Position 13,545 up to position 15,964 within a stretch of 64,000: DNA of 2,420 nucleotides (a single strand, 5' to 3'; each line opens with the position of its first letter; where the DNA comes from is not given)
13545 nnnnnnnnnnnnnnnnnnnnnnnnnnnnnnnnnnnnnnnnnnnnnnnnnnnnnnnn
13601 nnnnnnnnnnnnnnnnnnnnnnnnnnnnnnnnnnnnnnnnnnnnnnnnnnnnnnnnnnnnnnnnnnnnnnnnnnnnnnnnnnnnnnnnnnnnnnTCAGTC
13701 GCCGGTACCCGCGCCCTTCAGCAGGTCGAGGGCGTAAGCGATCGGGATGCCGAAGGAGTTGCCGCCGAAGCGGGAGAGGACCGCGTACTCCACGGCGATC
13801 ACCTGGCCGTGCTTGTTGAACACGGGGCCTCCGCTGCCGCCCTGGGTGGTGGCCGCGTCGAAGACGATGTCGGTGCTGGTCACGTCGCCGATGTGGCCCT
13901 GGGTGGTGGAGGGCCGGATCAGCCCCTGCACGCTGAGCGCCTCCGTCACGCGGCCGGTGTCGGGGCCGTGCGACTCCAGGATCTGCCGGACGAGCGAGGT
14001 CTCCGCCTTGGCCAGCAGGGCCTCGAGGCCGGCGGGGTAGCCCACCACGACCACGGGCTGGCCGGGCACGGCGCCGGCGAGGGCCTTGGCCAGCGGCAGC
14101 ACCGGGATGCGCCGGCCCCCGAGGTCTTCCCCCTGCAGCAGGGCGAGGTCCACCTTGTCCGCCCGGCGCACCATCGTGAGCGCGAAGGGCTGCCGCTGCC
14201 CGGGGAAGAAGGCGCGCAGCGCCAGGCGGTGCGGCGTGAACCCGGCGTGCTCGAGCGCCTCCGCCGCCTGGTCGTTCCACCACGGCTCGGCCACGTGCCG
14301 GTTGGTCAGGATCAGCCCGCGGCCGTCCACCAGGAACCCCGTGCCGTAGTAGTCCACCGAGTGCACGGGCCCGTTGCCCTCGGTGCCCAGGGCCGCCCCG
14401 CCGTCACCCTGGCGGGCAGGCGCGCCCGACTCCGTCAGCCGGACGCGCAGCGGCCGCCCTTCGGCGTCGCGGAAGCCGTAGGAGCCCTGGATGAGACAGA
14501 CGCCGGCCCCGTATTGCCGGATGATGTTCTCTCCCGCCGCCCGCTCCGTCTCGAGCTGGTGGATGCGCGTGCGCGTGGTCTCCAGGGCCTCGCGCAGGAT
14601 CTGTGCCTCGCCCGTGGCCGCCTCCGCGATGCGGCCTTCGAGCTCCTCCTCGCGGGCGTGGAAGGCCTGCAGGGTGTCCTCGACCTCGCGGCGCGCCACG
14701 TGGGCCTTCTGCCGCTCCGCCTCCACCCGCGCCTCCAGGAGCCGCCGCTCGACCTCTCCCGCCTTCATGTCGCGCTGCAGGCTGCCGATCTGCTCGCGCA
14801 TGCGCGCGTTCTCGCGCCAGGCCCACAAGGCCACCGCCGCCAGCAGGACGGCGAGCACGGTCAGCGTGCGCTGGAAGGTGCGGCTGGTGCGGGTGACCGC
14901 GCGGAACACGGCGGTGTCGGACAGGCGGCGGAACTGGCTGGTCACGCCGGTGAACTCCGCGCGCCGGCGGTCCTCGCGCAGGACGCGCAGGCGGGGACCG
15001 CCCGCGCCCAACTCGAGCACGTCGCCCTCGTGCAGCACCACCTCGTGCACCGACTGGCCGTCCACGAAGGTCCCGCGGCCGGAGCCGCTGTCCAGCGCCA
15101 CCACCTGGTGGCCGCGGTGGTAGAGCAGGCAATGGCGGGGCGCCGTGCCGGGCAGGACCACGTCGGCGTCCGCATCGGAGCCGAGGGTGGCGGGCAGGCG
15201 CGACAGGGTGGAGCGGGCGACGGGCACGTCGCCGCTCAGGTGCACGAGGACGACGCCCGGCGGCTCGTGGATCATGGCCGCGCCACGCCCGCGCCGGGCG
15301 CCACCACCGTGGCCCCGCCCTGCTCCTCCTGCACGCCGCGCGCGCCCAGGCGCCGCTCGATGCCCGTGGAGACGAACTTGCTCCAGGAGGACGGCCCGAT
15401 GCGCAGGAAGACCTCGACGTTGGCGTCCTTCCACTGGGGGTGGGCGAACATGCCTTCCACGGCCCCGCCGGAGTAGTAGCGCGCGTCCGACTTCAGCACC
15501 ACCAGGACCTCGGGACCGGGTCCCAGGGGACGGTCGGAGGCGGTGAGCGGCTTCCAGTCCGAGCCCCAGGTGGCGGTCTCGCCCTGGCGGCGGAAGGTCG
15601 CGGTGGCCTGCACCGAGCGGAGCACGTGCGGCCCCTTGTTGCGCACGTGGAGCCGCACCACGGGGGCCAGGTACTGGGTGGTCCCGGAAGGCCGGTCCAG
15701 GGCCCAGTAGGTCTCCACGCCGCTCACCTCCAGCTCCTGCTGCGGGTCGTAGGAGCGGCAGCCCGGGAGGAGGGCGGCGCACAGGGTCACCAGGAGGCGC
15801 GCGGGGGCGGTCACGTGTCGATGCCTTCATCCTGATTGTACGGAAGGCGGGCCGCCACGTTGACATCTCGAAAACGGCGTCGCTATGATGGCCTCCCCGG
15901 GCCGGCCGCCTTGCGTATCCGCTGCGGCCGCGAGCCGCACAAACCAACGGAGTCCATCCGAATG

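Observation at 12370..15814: Lipoprotein / FHA-TM-coiled-coil-trypsin protease / PMT-type glycosyltransferase operon; the glycosyltransferase lacks any canonical start codon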

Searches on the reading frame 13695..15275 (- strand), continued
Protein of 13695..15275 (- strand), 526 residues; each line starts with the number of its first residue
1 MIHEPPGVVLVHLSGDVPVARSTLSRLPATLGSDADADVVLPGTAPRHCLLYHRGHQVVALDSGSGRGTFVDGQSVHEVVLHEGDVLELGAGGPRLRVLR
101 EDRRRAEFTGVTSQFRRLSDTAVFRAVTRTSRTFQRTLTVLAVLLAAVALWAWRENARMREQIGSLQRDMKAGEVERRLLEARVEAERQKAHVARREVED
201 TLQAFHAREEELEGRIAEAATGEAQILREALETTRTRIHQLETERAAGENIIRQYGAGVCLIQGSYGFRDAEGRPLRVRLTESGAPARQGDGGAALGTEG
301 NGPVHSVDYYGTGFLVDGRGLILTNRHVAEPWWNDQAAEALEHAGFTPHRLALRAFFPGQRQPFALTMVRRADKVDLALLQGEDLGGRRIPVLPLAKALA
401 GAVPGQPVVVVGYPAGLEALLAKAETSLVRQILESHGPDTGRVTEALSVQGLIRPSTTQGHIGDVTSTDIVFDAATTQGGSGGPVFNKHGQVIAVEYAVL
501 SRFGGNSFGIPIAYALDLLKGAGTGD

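Call 31: search_protein_families(library=ncbifam, proteins=[window:13695-15275:-], max_evalue=0.001)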
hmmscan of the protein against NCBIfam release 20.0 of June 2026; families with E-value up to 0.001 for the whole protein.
window:13695-15275:- (526 aa): 6 families
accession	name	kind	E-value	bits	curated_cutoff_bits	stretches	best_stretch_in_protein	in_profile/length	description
TIGR02037.1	degP_htrA_DO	subfamily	5e-11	42.2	416.2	1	470-518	172-223/434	Do family serine endopeptidase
NF041521.1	HhoA_HhoB_HtrA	equivalog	6.8e-10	38.7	450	1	462-516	163-217/335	HhoA/HhoB/HtrA family serine endopeptidase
NF047968.1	SerProtHtrA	equivalog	2.3e-09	37.1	470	1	470-516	204-250/357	serine protease HtrA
NF050055.1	SerProtHtrAMycob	equivalog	5.1e-05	22.4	800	0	309-447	227-351/502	serine protease HtrA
NF033740.0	MarP_fam_protase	equivalog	0.0002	20.5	250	0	372-495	254-350/390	MarP family serine protease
NF040960.1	MamE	equivalog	0.00039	19.1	800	0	463-506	230-277/659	magnetosome formation protease MamE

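Call 69: predict_structure(alignment_id=A2)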
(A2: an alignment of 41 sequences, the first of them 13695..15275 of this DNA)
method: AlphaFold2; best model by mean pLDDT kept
length: 526 residues; sequences in the alignment: 41
mean_pLDDT: 85.2   pTM: 0.66
mean pLDDT of the five models: 85.2, 83.5, 79.8, 75.0, 73.4
residues with pLDDT >= 90: 261; 70-90: 202; 50-70: 29; < 50: 34
segments of 3 or more residues with pLDDT < 50: 104-126, 475-477, 502-504
pLDDT, mean of each block of 10 residues (from residue 1): 78 78 95 96 95 95 92 96 96 94 50 37 49 84 95 94 83 84 85 84 90 86 85 87 84 93 96 97 90 91 93 94 93 89 96 95 95 92 87 87 85 82 86 89 93 76 77 58 85 80 63 89 60
secondary structure, 60 per line:
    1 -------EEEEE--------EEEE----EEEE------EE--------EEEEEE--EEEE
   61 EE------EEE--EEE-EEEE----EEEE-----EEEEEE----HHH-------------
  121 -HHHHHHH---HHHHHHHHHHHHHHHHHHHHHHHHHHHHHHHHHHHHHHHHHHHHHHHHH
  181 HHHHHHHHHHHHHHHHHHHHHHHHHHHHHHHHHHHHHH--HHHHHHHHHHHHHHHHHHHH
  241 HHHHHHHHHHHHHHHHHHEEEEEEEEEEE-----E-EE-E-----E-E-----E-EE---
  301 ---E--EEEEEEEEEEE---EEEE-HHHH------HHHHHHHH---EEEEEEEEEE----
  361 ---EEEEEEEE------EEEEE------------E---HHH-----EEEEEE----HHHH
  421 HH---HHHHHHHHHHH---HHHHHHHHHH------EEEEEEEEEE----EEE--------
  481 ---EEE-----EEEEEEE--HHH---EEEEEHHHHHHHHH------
elements in order: E8-12 E21-24 E29-32 E49-54 E57-62 E69-71 E74-76 E78-81 E86-89 E95-100 H122-128 H132-218 H221-258 E259-269 E307-317 E321-324 H326-329 H336-343 E347-356 E364-371 E378-382 E407-412 H417-422 H426-436 H440-449 E456-465 E470-472 E484-486 E492-498 E507-511 H512-520

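Call 72: fold_search(model_id=the predicted structure, library=pdb)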
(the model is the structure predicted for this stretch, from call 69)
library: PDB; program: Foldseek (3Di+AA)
matches with E <= 10: 462; with E <= 0.001: 218
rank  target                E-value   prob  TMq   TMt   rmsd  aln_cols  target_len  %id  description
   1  8sdp_B                1.4e-10  1.00  0.30  0.75   4.9       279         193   19  HTRA-1 PDSA bound to CKP 3A7 (released 2024-07-03)
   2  8se8_D                1.6e-10  1.00  0.31  0.75   5.0       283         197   20  HTRA-1 PD/SA bound to CKP 1G10 (released 2024-07-03)
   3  8se8_A                1.7e-10  1.00  0.30  0.75   5.1       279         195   19  HTRA-1 PD/SA bound to CKP 1G10 (released 2024-07-03)
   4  8se8_Q                1.7e-10  1.00  0.30  0.75   5.6       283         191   19  HTRA-1 PD/SA bound to CKP 1G10 (released 2024-07-03)
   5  8se8_F                3.0e-10  1.00  0.30  0.73   5.5       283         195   20  HTRA-1 PD/SA bound to CKP 1G10 (released 2024-07-03)
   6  8se7_Q                3.2e-10  1.00  0.29  0.74   5.2       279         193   19  HTRA-1 PDSA bound to CKP 1A8 (released 2024-07-03)
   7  8se7_K                6.2e-10  1.00  0.30  0.75   5.6       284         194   20  HTRA-1 PDSA bound to CKP 1A8 (released 2024-07-03)
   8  8se7_B                7.3e-10  1.00  0.29  0.75   5.3       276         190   20  HTRA-1 PDSA bound to CKP 1A8 (released 2024-07-03)
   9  8se8_M                7.3e-10  1.00  0.31  0.76   4.4       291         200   18  HTRA-1 PD/SA bound to CKP 1G10 (released 2024-07-03)
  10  8sdm_A                7.3e-10  1.00  0.30  0.74   5.9       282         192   20  HTRA-1 PDSA bound to CKP 3B3 (released 2024-07-03)
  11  8se7_C                8.6e-10  1.00  0.31  0.76   4.5       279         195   18  HTRA-1 PDSA bound to CKP 1A8 (released 2024-07-03)
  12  8se8_B                8.6e-10  1.00  0.29  0.73   6.0       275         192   19  HTRA-1 PD/SA bound to CKP 1G10 (released 2024-07-03)
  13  8se8_L                9.1e-10  1.00  0.29  0.73   5.6       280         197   19  HTRA-1 PD/SA bound to CKP 1G10 (released 2024-07-03)
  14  8se7_L                9.6e-10  1.00  0.30  0.76   4.1       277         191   18  HTRA-1 PDSA bound to CKP 1A8 (released 2024-07-03)
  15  8se7_A                9.6e-10  1.00  0.29  0.73   5.1       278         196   19  HTRA-1 PDSA bound to CKP 1A8 (released 2024-07-03)
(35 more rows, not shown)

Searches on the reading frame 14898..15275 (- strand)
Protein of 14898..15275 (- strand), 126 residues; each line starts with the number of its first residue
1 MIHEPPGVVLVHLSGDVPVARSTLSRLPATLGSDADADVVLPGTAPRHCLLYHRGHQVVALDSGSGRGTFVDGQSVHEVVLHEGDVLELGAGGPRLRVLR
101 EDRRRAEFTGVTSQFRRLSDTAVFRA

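Call 53: search_solved_structures(query=window:14898-15275:-, max_evalue=1, show_alignments=4)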
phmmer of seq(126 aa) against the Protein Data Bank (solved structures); distinct sequences matched with E-value up to 1: 20.
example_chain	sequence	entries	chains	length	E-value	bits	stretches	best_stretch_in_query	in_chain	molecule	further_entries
6cah_A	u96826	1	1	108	0.00072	23.1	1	30-90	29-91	ABC transporter ATP-binding/permease protein Rv1747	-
2kkl_A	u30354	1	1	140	0.0018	21.8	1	5-91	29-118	Uncharacterized protein Mb1858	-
6i2q_B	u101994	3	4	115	0.0021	21.6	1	14-91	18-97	Glycogen accumulation regulator GarA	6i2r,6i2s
8p5r_G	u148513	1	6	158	0.0035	20.8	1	14-91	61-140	Glycogen accumulation regulator GarA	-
2kfu_A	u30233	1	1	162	0.0035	20.8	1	5-91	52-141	Rv1827 pThr 22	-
6i2p_D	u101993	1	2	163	0.0036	20.8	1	5-91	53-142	Glycogen accumulation regulator GarA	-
7rj3_A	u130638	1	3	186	0.0048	20.4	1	5-91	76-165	Glycogen accumulation regulator GarA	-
3po8_A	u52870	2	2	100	0.006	20.1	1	31-92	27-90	Putative uncharacterized protein TB39.8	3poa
2lc1_A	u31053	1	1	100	0.0061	20.1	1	31-91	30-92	Putative uncharacterized protein TB39.8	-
3oun_A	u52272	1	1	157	0.025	18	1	31-91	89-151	Putative uncharacterized protein TB39.8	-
3fm8_A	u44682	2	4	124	0.033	17.7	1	30-88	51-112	Kinesin-like protein KIF13B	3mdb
1wln_A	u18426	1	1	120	0.12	15.9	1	35-90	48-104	Afadin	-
2kb3_A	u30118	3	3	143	0.21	15.1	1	9-90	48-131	Oxoglutarate dehydrogenase inhibitor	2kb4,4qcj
8p5x_G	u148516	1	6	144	0.22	15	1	9-90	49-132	Oxoglutarate dehydrogenase inhibitor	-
6ccd_A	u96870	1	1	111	0.24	14.9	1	30-96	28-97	ABC transporter ATP-binding/permease protein Rv1747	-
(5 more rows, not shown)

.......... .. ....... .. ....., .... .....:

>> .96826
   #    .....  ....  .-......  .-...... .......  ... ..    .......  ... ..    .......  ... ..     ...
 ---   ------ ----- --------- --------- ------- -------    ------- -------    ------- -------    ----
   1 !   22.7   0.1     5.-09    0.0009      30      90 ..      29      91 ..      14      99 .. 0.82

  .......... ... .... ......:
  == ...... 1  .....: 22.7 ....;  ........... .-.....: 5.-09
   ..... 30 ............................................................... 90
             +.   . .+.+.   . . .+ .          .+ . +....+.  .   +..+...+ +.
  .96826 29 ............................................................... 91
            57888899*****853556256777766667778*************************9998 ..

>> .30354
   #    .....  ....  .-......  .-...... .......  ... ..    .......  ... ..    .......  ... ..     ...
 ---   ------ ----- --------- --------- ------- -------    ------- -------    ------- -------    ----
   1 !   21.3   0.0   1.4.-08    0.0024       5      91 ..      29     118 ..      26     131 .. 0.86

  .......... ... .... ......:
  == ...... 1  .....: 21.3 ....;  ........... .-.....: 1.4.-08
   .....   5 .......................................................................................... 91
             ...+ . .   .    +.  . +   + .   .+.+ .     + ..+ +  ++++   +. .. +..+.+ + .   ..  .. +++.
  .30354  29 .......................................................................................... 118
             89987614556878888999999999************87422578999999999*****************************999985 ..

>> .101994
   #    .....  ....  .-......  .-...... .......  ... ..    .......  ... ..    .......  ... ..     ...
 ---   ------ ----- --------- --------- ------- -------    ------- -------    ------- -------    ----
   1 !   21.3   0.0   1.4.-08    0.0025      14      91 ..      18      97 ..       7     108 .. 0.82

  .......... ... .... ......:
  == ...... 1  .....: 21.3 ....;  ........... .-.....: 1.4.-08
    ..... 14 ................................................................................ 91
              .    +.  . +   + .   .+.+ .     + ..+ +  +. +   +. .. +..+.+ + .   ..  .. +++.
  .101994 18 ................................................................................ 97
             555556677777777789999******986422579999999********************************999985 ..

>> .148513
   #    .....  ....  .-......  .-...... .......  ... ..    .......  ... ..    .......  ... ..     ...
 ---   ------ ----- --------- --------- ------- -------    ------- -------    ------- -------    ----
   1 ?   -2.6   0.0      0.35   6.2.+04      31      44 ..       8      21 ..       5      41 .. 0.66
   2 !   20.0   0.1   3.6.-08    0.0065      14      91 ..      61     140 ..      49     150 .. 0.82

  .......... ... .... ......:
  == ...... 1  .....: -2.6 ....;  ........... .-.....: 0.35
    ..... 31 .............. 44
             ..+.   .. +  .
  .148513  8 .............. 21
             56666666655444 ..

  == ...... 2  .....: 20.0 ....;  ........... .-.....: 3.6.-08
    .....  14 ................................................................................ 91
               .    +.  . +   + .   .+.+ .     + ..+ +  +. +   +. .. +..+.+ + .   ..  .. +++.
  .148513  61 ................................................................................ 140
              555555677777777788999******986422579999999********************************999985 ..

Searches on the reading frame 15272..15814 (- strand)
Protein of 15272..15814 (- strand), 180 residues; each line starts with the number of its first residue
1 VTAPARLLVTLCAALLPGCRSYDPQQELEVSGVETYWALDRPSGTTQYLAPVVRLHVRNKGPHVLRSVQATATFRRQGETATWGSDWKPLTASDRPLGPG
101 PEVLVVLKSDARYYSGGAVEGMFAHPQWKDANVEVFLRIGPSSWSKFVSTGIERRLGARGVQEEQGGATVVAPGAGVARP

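Call 4: search_protein_families(library=pfam, proteins=[window:15272-15814:-], max_evalue=0.01)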
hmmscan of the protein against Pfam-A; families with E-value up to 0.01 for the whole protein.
window:15272-15814:- (180 aa): 0 families

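Call 31: search_protein_families(library=ncbifam, proteins=[window:15272-15814:-], max_evalue=0.001)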
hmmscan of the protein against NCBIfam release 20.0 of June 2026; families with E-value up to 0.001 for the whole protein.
window:15272-15814:- (180 aa): 0 families

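Call 32: find_homologous_proteins(query=window:15272-15814:-, max_evalue=0.001)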
Query window:15272-15814:- (180 aa): 206 proteins with E <= 0.001 among 609 candidates; the best 120 are listed.
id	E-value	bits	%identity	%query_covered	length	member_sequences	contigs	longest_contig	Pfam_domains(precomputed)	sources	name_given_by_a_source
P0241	1.1e-116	405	100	100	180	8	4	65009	-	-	-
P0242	1.7e-66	241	72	81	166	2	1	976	-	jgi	jgi:hypothetical protein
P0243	2.5e-66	240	70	89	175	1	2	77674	-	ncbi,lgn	-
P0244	5.8e-59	216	65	84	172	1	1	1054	-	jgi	jgi:hypothetical protein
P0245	8.1e-59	216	64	88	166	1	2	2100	-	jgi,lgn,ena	-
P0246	1.1e-58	216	64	88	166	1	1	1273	-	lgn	-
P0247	1.1e-58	216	64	88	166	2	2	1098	-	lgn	-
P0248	1.1e-58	216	64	88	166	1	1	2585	-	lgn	-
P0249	1.1e-58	216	64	88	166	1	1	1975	-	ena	-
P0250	2.5e-58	214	63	87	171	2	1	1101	-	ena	-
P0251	4.0e-58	214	65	82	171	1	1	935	-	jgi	jgi:hypothetical protein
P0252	5.7e-58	213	65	86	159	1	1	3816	-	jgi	-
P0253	1.9e-57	212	63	88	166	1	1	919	-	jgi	jgi:hypothetical protein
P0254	6.2e-57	210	64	87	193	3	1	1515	-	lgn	-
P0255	1.4e-56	209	64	86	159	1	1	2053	-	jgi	-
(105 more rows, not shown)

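Call 42: predict_structure(alignment_id=A1)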
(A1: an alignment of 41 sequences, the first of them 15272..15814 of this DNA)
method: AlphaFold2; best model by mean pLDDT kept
length: 180 residues; sequences in the alignment: 41
mean_pLDDT: 87.5   pTM: 0.78
mean pLDDT of the five models: 87.5, 87.5, 87.5, 86.3, 86.3
residues with pLDDT >= 90: 129; 70-90: 21; 50-70: 26; < 50: 4
segments of 3 or more residues with pLDDT < 50: none
pLDDT, mean of each block of 10 residues (from residue 1): 67 70 97 97 94 98 96 97 97 93 97 91 92 98 97 85 53 57
secondary structure, 60 per line:
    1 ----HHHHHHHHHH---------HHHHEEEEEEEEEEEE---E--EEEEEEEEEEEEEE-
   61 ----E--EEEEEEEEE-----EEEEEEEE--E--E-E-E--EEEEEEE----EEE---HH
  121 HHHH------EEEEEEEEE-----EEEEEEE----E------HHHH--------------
elements in order: H5-14 H24-27 E28-39 E46-59 E68-76 E82-89 E102-108 E113-115 H119-124 E131-139 E145-151 H163-166

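Call 45: fold_search(model_id=the predicted structure, library=pdb)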
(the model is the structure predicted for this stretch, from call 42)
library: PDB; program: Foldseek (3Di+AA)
matches with E <= 10: 1814; with E <= 0.001: 8
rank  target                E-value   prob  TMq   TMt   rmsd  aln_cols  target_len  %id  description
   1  4gfx                  1.8e-04  0.99  0.28  0.32   9.4       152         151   14  Crystal structure of the N-terminal domain of TXNIP (released 2014-02-05)
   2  1tza_A                4.5e-04  1.00  0.37  0.47   6.9       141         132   10  X-ray structure of Northeast Structural Genomics Consortium target SoR45 (released 2004-07-27)
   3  7zdz_B                6.2e-04  0.99  0.30  0.20  10.0       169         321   14  Cryo-EM structure of the human inward-rectifier potassium 2.1 channel (Kir2.1) (released 2022-09-28)
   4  4gei                  6.9e-04  0.99  0.32  0.37   8.7       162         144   14  N-terminal domain of VDUP-1 (released 2013-02-27)
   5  9nms_A                9.0e-04  0.99  0.33  0.22   9.2       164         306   14  R162Q mutant of inwardly rectifying potassium channel Kir7.1 (released 2026-01-28)
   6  3jyc                  9.0e-04  0.99  0.29  0.19   9.7       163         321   12  Crystal structure of the eukaryotic strong inward-rectifier K+ channel Kir2.2 at 3.1 Angstrom resolution (released 2010-01-12)
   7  1xq4_A                9.5e-04  1.00  0.39  0.53   5.9       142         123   13  Crystal Structure of the Putative ApaA Protein from Bordetella pertussis, Northeast Structural Genomics Target BeR40 (released 2004-11-09)
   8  8fk7_A                9.5e-04  1.00  0.32  0.39   7.5       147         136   15  Structure of the Pyrobaculum calidifontis flagellar-like archaeal type IV pilus (released 2023-06-28)
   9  1xq4_B                1.1e-03  1.00  0.38  0.52   5.9       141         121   13  Crystal Structure of the Putative ApaA Protein from Bordetella pertussis, Northeast Structural Genomics Target BeR40 (released 2004-11-09)
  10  9nmt_A                1.1e-03  0.99  0.30  0.21   9.8       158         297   14  ML418 bound inwardly rectifying potassium channel Kir7.1 R162Q mutant (released 2026-01-28)
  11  4r7v                  1.2e-03  0.99  0.30  0.35   8.4       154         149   13  Crystal structure of N-lobe of human ARRDC3(1-165) (released 2014-10-01)
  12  3sph                  1.3e-03  0.99  0.31  0.19   9.3       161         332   12  Inward rectifier potassium channel Kir2.2 I223L mutant in complex with PIP2 (released 2011-08-24)
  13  4gej_H                1.3e-03  0.97  0.29  0.35   9.4       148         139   14  N-terminal domain of VDUP-1 (released 2013-02-27)
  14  1u4f_A                1.3e-03  0.96  0.28  0.26   9.3       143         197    8  Crystal Structure of Cytoplasmic Domains of IRK1 (Kir2.1) channel (released 2005-03-08)
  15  6byg_B                1.4e-03  1.00  0.36  0.09   5.6       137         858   16  Crystal structure of the nucleophile mutant (E575A) of the GH2 exo-beta-mannanase from Xanthomonas axonopodis pv. citr (released 2018-07-18)
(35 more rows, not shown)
